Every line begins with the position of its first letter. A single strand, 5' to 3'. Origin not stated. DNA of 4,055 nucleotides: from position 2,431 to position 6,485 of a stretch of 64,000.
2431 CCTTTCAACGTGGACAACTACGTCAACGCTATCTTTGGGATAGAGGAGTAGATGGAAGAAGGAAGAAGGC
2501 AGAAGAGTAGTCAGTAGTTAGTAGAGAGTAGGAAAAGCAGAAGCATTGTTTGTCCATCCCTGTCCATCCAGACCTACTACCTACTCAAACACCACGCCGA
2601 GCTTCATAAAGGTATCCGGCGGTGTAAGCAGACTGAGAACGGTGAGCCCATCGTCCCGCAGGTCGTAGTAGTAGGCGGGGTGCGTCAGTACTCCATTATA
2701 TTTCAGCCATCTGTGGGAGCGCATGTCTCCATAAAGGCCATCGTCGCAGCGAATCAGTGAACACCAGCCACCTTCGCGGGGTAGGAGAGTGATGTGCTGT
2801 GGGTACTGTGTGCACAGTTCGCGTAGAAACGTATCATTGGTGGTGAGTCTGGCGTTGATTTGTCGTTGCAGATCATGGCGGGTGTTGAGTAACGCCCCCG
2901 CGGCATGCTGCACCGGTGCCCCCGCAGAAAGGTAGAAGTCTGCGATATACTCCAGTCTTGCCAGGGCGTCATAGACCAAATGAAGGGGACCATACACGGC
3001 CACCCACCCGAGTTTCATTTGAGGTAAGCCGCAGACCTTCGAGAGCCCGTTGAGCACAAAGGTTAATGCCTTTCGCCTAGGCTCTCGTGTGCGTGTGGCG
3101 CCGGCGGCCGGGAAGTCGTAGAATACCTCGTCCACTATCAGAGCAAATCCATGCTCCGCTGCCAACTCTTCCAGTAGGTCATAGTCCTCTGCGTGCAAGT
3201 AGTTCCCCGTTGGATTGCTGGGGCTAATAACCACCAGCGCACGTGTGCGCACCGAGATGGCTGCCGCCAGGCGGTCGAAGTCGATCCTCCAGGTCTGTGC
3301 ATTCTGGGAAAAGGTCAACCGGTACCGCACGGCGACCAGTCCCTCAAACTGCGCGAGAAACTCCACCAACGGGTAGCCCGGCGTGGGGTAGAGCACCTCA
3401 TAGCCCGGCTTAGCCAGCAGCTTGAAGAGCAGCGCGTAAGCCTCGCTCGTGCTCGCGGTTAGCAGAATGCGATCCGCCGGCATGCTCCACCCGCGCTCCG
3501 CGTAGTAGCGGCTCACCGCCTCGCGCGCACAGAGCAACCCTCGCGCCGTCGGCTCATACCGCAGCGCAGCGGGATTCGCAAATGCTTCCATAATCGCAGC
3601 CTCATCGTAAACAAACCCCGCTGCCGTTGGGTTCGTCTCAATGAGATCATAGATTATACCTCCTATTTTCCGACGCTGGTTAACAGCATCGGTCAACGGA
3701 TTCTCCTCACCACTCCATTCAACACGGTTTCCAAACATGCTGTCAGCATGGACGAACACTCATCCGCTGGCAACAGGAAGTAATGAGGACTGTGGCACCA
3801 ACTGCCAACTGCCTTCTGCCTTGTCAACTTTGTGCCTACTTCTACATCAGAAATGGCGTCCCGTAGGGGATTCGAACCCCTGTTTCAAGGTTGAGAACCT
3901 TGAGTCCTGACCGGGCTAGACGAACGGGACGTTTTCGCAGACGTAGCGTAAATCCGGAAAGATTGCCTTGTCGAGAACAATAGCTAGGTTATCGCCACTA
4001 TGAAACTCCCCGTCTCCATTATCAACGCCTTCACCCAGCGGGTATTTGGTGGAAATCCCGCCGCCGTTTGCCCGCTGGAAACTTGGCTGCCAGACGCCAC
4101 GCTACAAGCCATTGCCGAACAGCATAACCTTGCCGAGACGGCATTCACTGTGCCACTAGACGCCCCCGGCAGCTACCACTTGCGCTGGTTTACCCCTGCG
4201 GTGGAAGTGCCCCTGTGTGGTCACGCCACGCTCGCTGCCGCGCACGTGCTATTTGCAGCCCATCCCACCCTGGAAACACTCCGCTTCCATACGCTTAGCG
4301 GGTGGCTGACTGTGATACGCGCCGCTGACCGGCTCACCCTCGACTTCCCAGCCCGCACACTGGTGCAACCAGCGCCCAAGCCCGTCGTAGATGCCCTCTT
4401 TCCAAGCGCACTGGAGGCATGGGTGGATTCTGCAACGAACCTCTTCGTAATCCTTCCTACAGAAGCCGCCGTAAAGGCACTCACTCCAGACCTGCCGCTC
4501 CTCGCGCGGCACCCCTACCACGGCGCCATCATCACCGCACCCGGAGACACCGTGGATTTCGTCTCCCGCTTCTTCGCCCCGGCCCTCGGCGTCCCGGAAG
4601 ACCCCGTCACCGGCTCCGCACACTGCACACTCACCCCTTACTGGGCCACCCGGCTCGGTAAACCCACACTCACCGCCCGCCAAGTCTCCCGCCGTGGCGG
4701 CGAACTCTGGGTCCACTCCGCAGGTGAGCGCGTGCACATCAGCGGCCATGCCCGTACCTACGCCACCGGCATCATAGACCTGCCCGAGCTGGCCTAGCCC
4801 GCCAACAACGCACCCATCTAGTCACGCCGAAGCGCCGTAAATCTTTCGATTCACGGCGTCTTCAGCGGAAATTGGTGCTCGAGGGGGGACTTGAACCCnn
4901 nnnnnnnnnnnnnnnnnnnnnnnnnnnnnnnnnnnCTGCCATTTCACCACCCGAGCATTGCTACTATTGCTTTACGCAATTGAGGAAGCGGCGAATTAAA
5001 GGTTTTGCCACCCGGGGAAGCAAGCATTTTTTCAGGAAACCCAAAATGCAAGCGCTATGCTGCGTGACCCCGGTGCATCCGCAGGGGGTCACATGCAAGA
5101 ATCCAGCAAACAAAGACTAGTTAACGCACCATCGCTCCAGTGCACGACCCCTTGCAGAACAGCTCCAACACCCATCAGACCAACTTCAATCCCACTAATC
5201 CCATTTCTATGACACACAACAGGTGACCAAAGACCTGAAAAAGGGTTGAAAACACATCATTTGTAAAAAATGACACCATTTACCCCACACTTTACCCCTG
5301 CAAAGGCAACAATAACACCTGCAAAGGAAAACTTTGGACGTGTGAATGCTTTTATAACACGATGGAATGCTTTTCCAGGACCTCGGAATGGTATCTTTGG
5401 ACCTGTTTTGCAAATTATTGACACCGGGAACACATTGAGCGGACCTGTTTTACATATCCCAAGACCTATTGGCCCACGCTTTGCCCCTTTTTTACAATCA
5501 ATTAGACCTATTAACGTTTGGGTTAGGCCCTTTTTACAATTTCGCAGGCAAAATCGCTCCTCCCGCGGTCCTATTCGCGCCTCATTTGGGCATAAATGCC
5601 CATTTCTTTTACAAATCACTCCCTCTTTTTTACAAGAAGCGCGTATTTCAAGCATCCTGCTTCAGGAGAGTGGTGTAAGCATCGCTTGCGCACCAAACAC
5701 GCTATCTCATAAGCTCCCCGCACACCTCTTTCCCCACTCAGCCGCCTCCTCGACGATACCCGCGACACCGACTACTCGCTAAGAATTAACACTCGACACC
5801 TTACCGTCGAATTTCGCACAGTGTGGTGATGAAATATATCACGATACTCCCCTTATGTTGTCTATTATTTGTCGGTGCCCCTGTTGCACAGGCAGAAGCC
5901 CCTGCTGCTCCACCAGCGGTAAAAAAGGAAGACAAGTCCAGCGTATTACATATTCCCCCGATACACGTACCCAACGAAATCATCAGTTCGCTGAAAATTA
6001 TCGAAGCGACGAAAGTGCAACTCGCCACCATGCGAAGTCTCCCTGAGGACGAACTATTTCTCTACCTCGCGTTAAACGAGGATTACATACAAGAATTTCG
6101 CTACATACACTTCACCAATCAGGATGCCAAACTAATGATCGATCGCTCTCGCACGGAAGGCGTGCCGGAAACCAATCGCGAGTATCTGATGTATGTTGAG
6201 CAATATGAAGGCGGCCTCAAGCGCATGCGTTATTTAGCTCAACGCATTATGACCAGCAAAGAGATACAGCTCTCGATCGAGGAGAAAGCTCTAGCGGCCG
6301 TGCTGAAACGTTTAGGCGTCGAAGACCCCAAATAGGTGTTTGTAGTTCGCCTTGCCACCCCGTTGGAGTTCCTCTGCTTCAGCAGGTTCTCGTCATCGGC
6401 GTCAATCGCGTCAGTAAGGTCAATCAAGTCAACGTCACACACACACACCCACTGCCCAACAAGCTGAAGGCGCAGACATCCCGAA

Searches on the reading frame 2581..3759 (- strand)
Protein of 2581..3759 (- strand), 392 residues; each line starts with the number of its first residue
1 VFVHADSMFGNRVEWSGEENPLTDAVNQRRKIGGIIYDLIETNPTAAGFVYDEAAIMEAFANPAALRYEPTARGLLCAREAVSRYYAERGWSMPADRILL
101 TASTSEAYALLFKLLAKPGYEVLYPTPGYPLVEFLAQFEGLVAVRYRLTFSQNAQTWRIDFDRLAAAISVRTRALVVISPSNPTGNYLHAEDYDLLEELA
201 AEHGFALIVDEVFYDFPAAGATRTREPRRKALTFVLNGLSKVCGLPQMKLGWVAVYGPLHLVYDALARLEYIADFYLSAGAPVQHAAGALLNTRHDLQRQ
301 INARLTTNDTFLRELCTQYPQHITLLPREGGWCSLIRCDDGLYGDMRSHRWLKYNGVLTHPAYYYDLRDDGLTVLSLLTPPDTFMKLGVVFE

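Call 12: search_protein_families(library=pfam, proteins=[window:2581-3759:-], max_evalue=0.01)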
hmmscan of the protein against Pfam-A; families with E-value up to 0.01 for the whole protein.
window:2581-3759:- (392 aa): 2 families
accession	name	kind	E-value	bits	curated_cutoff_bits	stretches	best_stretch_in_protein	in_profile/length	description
PF00155.27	Aminotran_1_2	-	3.9e-30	105.7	19.7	1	59-339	29-311/361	Aminotransferase class I and II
PF01041.23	DegT_DnrJ_EryC1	-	0.0042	16.8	19.8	1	101-210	45-145/360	DegT/DnrJ/EryC1/StrS aminotransferase family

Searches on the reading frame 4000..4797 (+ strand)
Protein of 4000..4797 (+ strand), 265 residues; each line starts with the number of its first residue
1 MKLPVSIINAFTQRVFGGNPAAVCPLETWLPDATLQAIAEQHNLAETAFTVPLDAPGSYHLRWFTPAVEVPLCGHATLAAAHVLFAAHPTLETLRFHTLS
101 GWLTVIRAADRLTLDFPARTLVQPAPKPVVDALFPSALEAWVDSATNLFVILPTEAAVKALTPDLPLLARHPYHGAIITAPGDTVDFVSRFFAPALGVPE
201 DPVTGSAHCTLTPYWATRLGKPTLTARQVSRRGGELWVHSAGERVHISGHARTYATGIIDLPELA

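Call 12: search_protein_families(library=pfam, proteins=[window:4000-4797:+], max_evalue=0.01)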
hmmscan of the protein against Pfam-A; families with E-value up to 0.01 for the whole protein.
window:4000-4797:+ (265 aa): 1 family
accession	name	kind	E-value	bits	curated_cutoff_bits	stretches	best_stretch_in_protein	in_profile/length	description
PF02567.21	PhzC-PhzF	-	1.6e-54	185.8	27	1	8-257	1-281/281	Phenazine biosynthesis-like protein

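Call 29: find_encoding_contigs(protein=window:4000-4797:+, flank=10000, max_places=10)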
Protein window:4000-4797:+ (265 aa): 1 contig read that carries it; 1 place shown.
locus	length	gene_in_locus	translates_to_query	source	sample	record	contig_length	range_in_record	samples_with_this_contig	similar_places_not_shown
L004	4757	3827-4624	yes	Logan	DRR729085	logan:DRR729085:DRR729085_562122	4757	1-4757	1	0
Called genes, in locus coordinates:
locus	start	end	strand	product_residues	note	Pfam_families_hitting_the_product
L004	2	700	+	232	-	?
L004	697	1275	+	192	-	PF01029:NusB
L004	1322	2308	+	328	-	PF02881:SRP54_N, PF13401:AAA_22 (weak), PF00448:SRP54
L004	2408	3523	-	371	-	PF00155:Aminotran_1_2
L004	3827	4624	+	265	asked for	PF02567:PhzC-PhzF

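Call 37: find_homologous_proteins(query=window:4000-4797:+, max_evalue=1e-40)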
Query window:4000-4797:+ (265 aa): 7996 proteins with E <= 1e-40 among 8000 candidates; the best 120 are listed.
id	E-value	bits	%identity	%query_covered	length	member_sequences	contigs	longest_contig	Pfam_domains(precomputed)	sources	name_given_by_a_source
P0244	1.2e-173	594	100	100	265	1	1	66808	PF02567.22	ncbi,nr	ncbi:MAG: PhzF family phenazine biosynthesis protein [Verrucomicrobiota bacterium]|nr:PhzF family ph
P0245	3.2e-107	376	66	98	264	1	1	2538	PF02567.22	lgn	-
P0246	4.1e-91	323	-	-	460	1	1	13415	PF02567.22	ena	-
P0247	2.6e-88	314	57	100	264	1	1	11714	PF02567.22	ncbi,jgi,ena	jgi:PhzF family phenazine biosynthesis protein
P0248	9.5e-88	312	57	99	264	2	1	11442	PF02567.22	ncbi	-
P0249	8.5e-87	309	59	98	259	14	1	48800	PF02567.22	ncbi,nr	ncbi:MAG: PhzF family phenazine biosynthesis protein [Acidobacteria bacterium]|nr:PhzF family phenaz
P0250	1.8e-86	308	57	99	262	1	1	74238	PF02567.22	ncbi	-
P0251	2.1e-86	308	58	98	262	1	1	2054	PF02567.22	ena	-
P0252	3.9e-86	307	58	99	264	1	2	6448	PF02567.22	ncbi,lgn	-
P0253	1.1e-85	305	58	98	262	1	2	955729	PF02567.22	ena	-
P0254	1.8e-85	305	59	99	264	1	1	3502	PF02567.22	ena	-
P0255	2.7e-85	304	57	99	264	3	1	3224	PF02567.22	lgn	-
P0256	3.7e-85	304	57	98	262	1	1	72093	PF02567.22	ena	-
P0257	4.4e-85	303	58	98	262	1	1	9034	PF02567.22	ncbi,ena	-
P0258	7.5e-85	303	58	98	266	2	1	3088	PF02567.22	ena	-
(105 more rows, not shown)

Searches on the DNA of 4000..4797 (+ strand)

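Call 86: search_with_rna_model(model_id=R1, sources=[L005, L006, L007, L008, L009, L010, L011, L017, L018, L019, L020, L021, L022, L023, L024, L025, L026, L027, L004, L012, L015, L016, L001, L003], max_evalue=1)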
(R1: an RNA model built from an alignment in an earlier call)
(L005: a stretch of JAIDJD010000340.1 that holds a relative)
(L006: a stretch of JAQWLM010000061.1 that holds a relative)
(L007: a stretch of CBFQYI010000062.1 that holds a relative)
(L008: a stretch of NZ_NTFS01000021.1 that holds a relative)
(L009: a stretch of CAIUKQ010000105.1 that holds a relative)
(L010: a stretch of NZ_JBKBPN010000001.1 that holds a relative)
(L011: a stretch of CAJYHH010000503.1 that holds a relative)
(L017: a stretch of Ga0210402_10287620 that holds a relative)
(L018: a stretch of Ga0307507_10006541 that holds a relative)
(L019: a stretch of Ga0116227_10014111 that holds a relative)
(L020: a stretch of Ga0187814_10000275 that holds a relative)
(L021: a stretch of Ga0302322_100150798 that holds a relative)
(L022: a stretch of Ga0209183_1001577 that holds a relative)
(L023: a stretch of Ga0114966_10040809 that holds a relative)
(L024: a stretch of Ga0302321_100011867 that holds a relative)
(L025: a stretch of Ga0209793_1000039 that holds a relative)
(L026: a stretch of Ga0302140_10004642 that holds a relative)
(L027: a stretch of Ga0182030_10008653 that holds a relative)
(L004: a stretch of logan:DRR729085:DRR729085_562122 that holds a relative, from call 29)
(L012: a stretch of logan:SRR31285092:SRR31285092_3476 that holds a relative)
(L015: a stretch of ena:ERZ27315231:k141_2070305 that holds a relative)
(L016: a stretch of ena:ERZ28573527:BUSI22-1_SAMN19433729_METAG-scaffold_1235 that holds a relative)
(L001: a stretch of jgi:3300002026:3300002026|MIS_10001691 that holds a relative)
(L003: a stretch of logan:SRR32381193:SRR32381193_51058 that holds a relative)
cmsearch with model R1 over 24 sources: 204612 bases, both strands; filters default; matches with E-value up to 1: 0.
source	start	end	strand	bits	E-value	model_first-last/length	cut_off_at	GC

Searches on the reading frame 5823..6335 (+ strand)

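Call 12: search_protein_families(library=pfam, proteins=[window:5823-6335:+], max_evalue=0.01)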
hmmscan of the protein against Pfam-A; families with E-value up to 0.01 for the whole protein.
window:5823-6335:+ (170 aa): 1 family
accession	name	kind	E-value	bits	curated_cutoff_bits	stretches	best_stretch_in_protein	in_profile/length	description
PF17767.7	NAPRTase_N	-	0.0071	17.1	32.6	1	68-158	27-112/125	Nicotinate phosphoribosyltransferase (NAPRTase) N-terminal domain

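Call 53: search_protein_families(library=ncbifam, proteins=[window:5823-6335:+], max_evalue=0.01)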
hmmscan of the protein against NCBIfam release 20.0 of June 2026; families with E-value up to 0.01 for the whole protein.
window:5823-6335:+ (170 aa): 0 families

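Call 54: search_protein_families(library=phrogs, proteins=[window:5823-6335:+], max_evalue=0.1)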
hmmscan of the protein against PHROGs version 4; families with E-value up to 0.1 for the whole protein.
window:5823-6335:+ (170 aa): 0 families
